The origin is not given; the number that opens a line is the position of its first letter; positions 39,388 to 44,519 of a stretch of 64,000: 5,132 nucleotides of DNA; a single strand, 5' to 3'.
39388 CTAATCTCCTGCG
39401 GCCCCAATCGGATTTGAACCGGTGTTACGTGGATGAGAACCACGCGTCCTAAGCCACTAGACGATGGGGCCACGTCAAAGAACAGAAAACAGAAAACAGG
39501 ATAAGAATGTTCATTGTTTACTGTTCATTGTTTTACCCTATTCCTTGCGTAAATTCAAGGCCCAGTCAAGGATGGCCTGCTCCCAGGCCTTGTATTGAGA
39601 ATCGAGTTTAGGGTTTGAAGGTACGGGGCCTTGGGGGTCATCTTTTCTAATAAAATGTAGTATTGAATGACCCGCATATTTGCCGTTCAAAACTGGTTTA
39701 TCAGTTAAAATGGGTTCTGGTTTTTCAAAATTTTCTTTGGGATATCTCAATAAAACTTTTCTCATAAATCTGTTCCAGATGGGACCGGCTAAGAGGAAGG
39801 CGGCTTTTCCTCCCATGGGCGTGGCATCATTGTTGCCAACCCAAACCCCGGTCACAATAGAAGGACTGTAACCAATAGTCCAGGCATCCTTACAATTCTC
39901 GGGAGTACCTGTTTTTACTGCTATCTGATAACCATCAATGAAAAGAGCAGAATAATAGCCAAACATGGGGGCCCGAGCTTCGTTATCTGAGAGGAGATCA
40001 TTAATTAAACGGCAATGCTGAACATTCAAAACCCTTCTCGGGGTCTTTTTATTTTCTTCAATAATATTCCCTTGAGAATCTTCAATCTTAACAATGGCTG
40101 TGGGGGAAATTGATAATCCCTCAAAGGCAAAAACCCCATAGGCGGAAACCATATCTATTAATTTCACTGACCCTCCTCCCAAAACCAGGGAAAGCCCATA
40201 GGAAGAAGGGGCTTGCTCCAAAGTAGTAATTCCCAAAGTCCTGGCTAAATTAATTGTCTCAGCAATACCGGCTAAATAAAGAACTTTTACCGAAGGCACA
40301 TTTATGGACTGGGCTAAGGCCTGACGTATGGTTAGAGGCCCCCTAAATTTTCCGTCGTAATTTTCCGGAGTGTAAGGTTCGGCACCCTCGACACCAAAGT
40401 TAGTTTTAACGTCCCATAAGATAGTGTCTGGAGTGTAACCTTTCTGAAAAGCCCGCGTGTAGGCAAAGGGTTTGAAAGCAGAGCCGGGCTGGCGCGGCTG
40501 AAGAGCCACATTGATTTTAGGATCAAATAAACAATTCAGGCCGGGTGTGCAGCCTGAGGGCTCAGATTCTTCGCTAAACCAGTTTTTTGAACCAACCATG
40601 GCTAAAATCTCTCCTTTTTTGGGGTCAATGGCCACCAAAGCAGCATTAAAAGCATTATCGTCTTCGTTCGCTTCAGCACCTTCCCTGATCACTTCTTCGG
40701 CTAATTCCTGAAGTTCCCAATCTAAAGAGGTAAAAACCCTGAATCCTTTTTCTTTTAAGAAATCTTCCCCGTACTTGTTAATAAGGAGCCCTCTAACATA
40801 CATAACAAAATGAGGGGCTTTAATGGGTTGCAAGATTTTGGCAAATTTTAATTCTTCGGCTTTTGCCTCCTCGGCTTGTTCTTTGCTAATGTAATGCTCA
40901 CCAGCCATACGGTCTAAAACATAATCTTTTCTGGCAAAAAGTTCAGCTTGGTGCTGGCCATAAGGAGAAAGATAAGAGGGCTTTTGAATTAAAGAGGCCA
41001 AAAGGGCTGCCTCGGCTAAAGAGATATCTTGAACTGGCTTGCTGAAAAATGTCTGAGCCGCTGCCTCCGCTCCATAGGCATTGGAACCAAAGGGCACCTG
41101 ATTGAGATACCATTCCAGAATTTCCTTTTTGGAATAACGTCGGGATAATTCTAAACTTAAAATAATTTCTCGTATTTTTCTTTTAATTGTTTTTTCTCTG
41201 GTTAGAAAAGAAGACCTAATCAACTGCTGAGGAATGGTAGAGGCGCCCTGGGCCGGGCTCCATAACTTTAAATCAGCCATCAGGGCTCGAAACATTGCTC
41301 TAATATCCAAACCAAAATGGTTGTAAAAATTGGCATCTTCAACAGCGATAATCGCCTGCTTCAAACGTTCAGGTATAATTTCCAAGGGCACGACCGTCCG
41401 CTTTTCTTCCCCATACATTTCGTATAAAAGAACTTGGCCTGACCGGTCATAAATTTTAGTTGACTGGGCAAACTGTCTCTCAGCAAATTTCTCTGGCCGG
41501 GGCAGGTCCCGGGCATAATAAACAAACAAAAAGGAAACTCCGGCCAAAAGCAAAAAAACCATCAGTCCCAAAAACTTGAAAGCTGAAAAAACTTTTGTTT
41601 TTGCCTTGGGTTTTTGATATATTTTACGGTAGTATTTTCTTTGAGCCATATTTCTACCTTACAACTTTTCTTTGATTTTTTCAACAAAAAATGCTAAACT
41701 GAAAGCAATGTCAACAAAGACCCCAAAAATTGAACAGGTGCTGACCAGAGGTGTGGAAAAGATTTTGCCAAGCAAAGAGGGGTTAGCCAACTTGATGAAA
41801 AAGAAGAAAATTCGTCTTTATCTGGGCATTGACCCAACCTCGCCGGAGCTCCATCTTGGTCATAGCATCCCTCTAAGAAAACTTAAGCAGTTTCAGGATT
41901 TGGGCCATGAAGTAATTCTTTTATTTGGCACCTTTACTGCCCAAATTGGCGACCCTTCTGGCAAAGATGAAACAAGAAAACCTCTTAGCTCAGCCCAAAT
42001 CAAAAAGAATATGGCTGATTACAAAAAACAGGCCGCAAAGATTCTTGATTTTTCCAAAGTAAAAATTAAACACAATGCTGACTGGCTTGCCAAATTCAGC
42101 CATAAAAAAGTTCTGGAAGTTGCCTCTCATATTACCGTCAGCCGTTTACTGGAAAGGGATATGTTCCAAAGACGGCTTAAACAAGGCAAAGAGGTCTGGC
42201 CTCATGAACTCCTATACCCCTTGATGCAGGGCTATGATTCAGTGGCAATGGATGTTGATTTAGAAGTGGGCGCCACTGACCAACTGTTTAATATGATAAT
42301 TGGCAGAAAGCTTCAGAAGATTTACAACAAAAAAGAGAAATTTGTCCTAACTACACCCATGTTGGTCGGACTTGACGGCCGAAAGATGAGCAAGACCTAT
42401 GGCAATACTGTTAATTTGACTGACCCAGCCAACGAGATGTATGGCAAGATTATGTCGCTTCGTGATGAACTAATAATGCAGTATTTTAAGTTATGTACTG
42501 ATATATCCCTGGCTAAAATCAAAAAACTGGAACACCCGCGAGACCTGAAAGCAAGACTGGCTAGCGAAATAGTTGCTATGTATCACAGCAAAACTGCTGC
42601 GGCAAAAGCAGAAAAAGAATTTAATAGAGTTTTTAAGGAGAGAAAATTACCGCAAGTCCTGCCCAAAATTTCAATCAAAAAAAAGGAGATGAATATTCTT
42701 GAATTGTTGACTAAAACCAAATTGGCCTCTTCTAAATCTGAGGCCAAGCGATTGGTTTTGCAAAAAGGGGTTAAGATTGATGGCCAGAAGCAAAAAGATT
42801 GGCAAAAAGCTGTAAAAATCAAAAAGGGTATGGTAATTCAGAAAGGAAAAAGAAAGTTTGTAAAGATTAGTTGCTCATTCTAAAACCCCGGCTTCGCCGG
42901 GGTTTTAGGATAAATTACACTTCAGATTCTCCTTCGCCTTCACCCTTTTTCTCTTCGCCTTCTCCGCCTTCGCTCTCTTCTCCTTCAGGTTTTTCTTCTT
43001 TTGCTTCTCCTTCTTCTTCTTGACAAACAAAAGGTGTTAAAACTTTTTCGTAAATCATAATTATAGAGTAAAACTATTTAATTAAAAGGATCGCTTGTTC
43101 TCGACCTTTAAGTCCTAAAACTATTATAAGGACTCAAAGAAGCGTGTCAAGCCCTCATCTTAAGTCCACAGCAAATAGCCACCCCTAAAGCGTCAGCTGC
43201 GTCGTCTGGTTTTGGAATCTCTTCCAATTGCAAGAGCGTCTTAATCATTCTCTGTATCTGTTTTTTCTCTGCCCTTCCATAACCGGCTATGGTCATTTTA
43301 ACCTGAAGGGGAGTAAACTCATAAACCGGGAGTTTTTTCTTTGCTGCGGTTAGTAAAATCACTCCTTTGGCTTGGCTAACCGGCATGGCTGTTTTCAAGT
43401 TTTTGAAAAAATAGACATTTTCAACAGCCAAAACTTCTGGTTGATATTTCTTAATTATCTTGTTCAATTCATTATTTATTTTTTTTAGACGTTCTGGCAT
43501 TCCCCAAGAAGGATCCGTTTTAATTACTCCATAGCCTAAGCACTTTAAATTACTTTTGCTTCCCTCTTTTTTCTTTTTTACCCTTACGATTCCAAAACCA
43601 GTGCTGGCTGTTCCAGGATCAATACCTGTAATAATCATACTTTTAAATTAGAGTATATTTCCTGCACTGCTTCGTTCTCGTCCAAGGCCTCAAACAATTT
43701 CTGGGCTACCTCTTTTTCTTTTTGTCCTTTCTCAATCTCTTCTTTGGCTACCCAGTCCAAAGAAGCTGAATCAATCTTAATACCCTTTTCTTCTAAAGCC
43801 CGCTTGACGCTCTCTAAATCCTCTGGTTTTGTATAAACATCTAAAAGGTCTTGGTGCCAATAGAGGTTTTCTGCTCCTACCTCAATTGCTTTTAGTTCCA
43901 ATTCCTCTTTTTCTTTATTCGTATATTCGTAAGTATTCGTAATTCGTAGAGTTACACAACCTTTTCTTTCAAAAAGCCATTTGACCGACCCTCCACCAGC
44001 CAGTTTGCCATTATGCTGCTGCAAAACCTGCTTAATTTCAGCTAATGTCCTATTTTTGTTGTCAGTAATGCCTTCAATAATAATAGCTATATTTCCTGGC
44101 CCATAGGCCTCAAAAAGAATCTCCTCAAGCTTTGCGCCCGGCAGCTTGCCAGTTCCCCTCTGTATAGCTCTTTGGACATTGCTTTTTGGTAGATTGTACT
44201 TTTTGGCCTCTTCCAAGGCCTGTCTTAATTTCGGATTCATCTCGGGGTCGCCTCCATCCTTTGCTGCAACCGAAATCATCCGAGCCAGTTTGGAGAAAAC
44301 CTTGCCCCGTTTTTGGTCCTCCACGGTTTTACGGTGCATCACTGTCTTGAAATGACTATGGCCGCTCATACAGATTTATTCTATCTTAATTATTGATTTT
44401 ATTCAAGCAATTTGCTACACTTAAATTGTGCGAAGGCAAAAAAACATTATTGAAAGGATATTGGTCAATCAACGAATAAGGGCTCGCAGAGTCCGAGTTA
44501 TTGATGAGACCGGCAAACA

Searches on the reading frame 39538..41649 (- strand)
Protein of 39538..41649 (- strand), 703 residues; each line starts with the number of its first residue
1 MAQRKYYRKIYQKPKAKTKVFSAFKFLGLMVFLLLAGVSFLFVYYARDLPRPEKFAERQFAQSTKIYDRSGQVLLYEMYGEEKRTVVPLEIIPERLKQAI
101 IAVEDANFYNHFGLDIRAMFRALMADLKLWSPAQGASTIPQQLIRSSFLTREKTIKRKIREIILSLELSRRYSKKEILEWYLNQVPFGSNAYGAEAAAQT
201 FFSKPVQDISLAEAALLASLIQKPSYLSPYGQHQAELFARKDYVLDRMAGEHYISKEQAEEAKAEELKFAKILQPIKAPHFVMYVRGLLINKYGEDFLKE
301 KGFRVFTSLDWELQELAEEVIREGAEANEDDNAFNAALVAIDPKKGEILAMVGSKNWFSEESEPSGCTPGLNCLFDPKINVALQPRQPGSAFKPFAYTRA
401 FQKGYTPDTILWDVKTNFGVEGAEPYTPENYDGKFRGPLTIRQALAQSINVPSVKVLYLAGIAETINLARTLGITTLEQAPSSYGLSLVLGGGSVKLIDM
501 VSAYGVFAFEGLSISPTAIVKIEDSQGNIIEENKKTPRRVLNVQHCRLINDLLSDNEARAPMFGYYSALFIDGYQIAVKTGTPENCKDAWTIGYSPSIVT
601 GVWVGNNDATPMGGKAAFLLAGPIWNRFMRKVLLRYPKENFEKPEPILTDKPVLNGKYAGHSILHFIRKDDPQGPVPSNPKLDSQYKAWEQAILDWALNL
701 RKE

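Call 33: search_protein_families(library=pfam, proteins=[window:39538-41649:-])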
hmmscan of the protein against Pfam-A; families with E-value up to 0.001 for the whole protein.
window:39538-41649:- (703 aa): 2 families
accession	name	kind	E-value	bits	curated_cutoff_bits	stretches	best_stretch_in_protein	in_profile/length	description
PF00912.28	Transgly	-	2e-59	200.4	27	1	76-248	6-177/178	Transglycosylase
PF00905.27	Transpeptidase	-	2.5e-20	73.3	22.1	1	337-614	2-287/299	Penicillin binding protein transpeptidase domain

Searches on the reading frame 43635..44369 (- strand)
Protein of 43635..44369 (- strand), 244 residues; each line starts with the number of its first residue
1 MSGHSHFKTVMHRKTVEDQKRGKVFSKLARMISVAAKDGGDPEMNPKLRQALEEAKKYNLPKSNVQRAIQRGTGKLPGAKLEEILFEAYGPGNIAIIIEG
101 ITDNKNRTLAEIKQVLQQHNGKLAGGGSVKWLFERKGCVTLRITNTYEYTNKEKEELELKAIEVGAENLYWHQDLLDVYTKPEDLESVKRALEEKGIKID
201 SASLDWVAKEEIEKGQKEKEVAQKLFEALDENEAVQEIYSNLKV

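Call 13: search_protein_families(library=pfam, proteins=[window:43635-44369:-])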
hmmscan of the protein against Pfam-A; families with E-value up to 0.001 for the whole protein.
window:43635-44369:- (244 aa): 2 families
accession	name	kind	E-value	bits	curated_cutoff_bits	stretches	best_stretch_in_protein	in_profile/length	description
PF01709.26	Transcrip_reg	-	4.5e-45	153.7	27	1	81-242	1-160/160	TACO1/YebC second and third domain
PF20772.2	TACO1_YebC_N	-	5.8e-28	97.6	36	1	5-75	1-73/73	TACO1/YebC protein N-terminal domain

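Call 17: search_solved_structures(query=window:43635-44369:-, show_alignments=2, max_evalue=1e-10)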
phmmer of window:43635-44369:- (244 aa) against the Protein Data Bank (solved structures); distinct sequences matched with E-value up to 1e-10: 7.
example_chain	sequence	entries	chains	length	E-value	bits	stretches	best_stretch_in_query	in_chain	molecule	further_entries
1lfp_A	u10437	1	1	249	4.3e-57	196.5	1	1-243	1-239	Hypothetical protein AQ_1575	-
1kon_A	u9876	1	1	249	1.4e-47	165.4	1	1-241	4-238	Protein yebC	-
4f3q_A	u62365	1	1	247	1.5e-46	162.1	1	1-242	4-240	Transcriptional regulatory protein CBU_1566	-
1mw7_A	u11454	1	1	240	5.7e-30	107.8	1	19-242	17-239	HYPOTHETICAL PROTEIN HP0162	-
5ekz_A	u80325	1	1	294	1.4e-25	93.5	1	2-242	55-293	Translational activator of cytochrome c oxidase 1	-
9olf_C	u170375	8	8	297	3.1e-25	92.3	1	2-242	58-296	Translational activator of cytochrome c oxidase 1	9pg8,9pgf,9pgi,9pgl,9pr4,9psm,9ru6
9scz_A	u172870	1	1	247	7e-25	91.2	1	10-242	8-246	Transcriptional regulatory protein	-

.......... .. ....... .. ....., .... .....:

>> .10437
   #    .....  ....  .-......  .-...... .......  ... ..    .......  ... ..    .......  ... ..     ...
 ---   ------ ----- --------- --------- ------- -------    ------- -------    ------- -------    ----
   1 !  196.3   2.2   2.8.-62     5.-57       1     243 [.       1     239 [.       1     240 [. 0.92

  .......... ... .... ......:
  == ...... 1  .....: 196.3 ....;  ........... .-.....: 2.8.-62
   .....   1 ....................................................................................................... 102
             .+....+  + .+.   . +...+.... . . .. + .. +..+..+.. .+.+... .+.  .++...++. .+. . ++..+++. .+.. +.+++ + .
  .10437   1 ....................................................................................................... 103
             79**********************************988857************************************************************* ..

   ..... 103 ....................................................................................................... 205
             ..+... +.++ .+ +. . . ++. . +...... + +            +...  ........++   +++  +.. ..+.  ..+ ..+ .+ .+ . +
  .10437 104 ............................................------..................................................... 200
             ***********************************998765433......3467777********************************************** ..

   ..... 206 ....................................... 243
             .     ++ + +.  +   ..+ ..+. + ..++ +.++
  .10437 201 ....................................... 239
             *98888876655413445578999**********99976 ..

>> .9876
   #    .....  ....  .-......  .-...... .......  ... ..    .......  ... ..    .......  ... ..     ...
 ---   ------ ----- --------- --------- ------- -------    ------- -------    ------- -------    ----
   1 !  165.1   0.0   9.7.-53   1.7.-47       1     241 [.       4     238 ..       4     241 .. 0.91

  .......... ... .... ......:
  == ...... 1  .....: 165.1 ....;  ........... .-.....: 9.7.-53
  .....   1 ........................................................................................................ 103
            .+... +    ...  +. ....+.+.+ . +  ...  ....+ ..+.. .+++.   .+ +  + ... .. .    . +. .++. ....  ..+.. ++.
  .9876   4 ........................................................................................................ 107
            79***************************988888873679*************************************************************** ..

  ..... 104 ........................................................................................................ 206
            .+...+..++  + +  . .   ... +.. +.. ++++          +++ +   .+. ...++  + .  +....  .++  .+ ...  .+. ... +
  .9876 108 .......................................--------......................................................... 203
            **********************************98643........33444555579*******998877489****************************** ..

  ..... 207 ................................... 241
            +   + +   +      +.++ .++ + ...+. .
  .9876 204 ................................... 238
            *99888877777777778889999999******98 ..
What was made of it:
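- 43916..43948 (-): Decayed array of (T)ACGAAT copies starting 7, 10 and 8 nt apart on the coding strand. It encodes YebC residues 141-152 (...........). It is 6-8 aa longer than PDB 1lfp and 1kon at this point (call 17).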

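Call 52: find_homologous_proteins(query=window:43635-44369:-, max_evalue=1e-30)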
Query window:43635-44369:- (244 aa): 7326 proteins with E <= 1e-30 among 8000 candidates; the best 120 are listed.
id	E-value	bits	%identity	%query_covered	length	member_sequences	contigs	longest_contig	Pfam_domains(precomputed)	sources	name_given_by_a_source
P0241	3.5e-154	529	100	100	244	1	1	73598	PF01709.27,PF20772.3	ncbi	-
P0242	1.0e-116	406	77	100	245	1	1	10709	PF01709.27,PF20772.3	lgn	-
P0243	6.5e-112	391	68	100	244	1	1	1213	PF01709.27,PF20772.3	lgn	-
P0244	1.0e-107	377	71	100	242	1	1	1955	PF01709.27,PF20772.3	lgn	-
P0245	1.7e-107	376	70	100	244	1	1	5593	PF01709.27,PF20772.3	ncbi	-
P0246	2.0e-107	376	72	100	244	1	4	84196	PF01709.27,PF20772.3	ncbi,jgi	-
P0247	5.9e-107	374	71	100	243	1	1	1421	PF01709.27,PF20772.3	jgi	-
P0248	8.8e-107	374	71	100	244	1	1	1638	PF01709.27,PF20772.3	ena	-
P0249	1.2e-106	373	69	100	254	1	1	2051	PF01709.27,PF20772.3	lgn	-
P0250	1.3e-106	373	72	99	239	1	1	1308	PF01709.27,PF20772.3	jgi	jgi:YebC/PmpR family DNA-binding regulatory protein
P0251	3.0e-106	372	70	100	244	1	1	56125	PF01709.27,PF20772.3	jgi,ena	-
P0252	3.2e-106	372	70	100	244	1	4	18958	PF01709.27,PF20772.3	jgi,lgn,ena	-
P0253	3.9e-106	372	70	100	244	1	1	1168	PF01709.27,PF20772.3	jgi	-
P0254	4.2e-106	372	72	100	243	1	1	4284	PF01709.27,PF20772.3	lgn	-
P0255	4.5e-106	372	70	100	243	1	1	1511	PF01709.27,PF20772.3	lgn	-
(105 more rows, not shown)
